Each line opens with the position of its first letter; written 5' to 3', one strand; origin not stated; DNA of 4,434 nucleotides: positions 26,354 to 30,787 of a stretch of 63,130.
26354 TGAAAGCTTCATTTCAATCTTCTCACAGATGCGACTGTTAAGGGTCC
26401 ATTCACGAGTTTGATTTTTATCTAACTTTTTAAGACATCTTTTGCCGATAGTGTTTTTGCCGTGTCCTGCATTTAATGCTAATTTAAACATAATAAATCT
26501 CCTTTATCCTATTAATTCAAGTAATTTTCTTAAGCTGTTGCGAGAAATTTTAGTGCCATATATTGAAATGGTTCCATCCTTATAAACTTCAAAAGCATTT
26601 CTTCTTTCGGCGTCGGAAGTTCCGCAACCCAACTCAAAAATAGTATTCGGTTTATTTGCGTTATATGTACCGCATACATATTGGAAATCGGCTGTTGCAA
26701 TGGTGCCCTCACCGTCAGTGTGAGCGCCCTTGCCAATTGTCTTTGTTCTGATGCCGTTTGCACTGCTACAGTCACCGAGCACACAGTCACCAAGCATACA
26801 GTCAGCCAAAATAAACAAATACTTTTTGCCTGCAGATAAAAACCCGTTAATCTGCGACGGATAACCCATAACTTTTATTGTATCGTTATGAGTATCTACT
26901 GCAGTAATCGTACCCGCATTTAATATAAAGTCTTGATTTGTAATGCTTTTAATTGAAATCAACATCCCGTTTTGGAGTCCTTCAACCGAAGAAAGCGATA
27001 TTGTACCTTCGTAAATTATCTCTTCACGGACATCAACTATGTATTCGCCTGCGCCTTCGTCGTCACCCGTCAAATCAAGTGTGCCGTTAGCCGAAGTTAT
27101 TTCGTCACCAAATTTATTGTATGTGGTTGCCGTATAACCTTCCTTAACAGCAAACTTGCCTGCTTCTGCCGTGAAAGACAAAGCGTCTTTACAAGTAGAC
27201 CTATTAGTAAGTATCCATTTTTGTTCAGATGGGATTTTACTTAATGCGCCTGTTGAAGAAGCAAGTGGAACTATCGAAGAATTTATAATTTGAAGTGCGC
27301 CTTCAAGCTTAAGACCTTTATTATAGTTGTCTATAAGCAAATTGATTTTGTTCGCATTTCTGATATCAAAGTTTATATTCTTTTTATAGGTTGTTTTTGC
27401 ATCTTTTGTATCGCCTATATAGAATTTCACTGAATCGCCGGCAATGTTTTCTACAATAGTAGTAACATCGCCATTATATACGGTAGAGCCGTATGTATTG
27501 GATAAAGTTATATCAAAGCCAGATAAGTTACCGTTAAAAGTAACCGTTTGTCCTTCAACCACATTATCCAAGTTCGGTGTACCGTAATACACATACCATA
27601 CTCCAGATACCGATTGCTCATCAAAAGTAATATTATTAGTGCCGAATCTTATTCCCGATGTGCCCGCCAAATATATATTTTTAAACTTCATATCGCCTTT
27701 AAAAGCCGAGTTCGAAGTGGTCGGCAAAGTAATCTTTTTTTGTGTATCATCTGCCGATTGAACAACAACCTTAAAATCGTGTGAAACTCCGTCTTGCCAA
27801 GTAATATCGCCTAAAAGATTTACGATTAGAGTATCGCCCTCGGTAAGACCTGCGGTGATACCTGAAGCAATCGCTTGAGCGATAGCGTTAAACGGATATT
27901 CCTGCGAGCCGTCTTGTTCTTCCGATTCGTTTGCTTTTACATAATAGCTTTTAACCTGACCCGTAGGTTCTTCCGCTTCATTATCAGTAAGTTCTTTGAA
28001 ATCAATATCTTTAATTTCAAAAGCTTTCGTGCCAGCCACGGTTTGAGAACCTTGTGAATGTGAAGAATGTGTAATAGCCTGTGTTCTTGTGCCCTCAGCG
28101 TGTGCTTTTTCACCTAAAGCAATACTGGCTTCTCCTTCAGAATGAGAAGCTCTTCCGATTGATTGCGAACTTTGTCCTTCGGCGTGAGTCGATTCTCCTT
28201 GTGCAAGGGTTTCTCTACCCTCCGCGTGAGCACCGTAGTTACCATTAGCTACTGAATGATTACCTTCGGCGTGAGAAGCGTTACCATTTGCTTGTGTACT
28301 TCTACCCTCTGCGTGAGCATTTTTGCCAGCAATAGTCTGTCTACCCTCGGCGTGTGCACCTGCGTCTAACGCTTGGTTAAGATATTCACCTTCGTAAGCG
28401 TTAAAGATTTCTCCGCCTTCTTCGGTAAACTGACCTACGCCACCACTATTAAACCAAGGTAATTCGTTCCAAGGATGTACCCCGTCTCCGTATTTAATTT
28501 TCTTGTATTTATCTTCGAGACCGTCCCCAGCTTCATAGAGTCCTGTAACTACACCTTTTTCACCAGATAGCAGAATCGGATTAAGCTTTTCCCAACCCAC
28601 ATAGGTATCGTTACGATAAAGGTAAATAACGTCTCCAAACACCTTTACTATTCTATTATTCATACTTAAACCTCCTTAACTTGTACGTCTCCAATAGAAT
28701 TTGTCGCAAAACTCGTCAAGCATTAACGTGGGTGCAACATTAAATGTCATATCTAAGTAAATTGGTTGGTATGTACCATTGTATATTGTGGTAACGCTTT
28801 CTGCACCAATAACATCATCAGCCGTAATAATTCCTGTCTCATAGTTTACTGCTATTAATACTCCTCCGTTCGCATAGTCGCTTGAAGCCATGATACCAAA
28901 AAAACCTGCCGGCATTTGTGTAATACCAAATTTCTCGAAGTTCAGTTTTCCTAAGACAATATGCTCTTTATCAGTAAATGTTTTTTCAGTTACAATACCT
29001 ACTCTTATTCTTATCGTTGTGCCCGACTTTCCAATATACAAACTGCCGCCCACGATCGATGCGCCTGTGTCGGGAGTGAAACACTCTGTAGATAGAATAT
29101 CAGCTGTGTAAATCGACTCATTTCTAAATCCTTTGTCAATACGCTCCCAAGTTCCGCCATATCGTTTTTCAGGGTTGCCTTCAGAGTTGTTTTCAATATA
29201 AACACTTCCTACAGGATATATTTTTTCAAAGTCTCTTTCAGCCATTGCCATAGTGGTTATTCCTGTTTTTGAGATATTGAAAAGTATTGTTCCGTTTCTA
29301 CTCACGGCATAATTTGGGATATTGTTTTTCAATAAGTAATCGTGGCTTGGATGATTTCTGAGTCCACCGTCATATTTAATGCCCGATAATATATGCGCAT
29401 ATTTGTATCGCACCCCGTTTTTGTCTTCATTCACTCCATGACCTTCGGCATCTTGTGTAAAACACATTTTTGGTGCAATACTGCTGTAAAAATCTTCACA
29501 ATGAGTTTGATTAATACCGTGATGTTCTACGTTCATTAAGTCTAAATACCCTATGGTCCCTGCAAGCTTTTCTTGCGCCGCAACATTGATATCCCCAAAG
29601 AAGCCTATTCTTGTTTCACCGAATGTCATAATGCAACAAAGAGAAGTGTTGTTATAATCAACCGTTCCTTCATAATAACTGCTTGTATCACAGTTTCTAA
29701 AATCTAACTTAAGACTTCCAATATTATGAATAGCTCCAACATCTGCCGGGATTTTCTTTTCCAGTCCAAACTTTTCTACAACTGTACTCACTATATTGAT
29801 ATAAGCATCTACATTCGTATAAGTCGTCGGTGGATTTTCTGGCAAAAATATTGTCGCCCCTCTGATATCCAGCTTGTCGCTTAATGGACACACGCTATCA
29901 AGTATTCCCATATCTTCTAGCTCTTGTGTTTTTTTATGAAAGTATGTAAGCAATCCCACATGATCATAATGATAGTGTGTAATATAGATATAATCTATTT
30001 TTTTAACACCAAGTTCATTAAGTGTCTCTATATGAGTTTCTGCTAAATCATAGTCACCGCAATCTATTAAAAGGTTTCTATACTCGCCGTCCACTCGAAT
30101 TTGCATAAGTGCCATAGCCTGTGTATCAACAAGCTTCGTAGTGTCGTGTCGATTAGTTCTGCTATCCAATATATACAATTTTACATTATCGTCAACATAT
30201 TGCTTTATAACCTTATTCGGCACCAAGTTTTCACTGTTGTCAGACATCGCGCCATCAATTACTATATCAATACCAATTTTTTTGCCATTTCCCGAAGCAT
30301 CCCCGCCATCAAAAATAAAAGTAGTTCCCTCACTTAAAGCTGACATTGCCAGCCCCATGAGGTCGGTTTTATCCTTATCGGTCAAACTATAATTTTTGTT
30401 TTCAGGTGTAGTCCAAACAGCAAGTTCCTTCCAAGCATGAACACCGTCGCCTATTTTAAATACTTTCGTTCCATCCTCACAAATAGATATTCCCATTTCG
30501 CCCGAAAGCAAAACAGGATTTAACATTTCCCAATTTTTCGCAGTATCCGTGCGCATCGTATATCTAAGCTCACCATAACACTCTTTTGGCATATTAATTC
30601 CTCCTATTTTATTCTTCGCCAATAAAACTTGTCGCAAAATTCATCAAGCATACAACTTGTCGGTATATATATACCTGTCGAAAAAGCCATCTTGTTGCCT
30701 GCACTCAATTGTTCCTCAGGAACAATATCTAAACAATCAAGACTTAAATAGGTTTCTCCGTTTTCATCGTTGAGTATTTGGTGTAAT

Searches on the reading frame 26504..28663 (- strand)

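Call 79: search_protein_families(library=phrogs, proteins=[window:26504-28663:-], max_evalue=0.00001)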
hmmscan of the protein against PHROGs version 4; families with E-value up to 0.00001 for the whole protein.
window:26504-28663:- (719 aa): 2 families
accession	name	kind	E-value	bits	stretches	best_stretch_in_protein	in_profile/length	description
phrog_25468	-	unknown function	1.6e-19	71.2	2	145-217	106-178/528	-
phrog_19976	-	tail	1.8e-06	28.6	1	16-127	12-120/256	tail assembly protein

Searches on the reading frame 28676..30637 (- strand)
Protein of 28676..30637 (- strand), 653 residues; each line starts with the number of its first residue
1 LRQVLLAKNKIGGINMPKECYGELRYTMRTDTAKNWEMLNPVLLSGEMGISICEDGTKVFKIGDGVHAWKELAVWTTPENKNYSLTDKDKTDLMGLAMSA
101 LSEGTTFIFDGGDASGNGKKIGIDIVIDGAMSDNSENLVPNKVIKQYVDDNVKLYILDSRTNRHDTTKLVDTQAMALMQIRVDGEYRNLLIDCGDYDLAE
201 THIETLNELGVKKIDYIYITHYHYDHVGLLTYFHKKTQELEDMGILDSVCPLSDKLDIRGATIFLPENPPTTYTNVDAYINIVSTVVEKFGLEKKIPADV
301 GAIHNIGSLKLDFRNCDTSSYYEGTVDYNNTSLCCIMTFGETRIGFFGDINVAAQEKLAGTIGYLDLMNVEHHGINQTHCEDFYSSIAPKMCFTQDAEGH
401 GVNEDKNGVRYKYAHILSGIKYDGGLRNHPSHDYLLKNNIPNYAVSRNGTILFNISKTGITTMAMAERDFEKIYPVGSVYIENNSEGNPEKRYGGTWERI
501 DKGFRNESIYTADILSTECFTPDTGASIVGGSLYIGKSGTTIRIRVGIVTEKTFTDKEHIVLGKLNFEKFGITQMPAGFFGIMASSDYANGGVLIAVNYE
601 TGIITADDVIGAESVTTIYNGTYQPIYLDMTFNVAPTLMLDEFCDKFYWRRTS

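Call 79: search_protein_families(library=phrogs, proteins=[window:28676-30637:-], max_evalue=0.00001)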
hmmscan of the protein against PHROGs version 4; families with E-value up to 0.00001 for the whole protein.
window:28676-30637:- (653 aa): 9 families
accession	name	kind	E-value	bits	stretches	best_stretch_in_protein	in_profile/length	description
phrog_14556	-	unknown function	6.3e-13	49.3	1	180-232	148-200/451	-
phrog_27548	-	unknown function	5e-10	39.4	1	190-394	211-396/633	-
phrog_7043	-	tail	1.1e-09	38.4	0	187-228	648-689/1077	tail protein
phrog_19976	-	tail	1.1e-08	35.8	1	25-75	9-60/256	tail assembly protein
phrog_38417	-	other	1.7e-07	31.8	1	33-74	11-49/312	hyaluronidase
phrog_27786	-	tail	1.9e-07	30.9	1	27-94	8-72/729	tail spike protein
phrog_697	-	head and packaging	5.9e-07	28.2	1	25-73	4-49/2079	structural protein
phrog_31660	-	tail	1.3e-06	29.3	1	27-73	11-54/182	tail fiber protein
phrog_392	-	other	5.8e-06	27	1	185-238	26-76/348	metal-dependent hydrolase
